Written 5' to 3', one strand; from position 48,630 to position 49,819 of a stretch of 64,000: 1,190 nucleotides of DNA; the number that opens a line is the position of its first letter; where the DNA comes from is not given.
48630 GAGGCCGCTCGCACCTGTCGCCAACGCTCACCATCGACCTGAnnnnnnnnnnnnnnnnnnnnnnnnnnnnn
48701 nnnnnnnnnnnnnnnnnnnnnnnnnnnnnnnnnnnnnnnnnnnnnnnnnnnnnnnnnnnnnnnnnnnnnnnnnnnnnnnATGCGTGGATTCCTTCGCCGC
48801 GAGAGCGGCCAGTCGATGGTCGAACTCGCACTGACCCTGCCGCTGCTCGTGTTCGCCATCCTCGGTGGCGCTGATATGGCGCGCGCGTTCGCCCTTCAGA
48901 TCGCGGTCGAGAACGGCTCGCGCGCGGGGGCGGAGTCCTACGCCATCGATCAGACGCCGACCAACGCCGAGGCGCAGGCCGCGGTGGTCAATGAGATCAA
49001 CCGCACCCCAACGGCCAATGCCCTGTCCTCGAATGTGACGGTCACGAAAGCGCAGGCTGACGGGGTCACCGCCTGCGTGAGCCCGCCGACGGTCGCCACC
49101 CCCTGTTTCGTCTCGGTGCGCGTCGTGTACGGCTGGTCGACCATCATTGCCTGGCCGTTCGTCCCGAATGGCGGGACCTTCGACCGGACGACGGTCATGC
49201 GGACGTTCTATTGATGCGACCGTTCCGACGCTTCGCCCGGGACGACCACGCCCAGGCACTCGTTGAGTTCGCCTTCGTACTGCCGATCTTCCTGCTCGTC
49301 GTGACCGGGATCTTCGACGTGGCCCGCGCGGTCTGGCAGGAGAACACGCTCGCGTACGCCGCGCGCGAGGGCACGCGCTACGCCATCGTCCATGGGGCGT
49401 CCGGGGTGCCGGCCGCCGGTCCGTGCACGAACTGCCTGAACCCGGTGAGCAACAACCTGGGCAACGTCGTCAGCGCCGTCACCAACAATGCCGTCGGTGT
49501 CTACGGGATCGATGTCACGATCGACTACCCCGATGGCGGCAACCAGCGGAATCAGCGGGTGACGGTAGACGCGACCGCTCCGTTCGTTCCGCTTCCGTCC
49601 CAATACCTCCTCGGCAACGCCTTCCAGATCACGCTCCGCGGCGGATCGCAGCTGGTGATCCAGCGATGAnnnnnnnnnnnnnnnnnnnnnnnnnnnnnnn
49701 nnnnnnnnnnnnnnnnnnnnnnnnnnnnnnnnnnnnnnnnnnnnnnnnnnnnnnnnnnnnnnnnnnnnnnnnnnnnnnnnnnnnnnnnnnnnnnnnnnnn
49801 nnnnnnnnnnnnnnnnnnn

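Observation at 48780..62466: Secretin-less Tad/Flp pilus locus split into two pseudopilin blocks around an island of unrelated genes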

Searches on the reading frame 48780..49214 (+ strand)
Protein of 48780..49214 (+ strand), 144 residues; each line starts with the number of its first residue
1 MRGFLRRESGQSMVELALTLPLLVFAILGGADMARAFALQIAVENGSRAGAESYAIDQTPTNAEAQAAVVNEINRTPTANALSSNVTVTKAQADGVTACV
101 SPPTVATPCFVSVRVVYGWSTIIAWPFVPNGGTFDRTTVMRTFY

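Call 7: search_protein_families(library=pfam, max_evalue=0.01, proteins=[window:48780-49214:+])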
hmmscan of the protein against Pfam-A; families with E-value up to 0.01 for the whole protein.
window:48780-49214:+ (144 aa): 1 family
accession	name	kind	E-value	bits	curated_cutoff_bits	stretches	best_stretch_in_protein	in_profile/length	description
PF07811.17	TadE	-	1.3e-09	38.5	22.9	1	10-51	1-42/43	TadE-like protein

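Call 21: search_protein_families(library=ncbifam, max_evalue=0.01, proteins=[window:48780-49214:+])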
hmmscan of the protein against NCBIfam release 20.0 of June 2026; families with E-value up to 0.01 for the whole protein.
window:48780-49214:+ (144 aa): 0 families

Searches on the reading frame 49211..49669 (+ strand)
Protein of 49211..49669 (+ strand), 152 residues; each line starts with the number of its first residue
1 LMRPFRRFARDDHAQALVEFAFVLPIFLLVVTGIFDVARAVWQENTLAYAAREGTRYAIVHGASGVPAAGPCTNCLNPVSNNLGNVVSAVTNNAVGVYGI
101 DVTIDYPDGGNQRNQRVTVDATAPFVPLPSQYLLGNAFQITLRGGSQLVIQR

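Call 7: search_protein_families(library=pfam, max_evalue=0.01, proteins=[window:49211-49669:+])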
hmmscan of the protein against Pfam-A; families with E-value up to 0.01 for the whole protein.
window:49211-49669:+ (152 aa): 1 family
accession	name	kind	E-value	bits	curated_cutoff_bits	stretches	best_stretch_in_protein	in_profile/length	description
PF07811.17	TadE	-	8.8e-15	55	22.9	1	15-56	2-43/43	TadE-like protein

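Call 21: search_protein_families(library=ncbifam, max_evalue=0.01, proteins=[window:49211-49669:+])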
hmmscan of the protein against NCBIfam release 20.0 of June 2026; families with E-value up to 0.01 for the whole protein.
window:49211-49669:+ (152 aa): 0 families
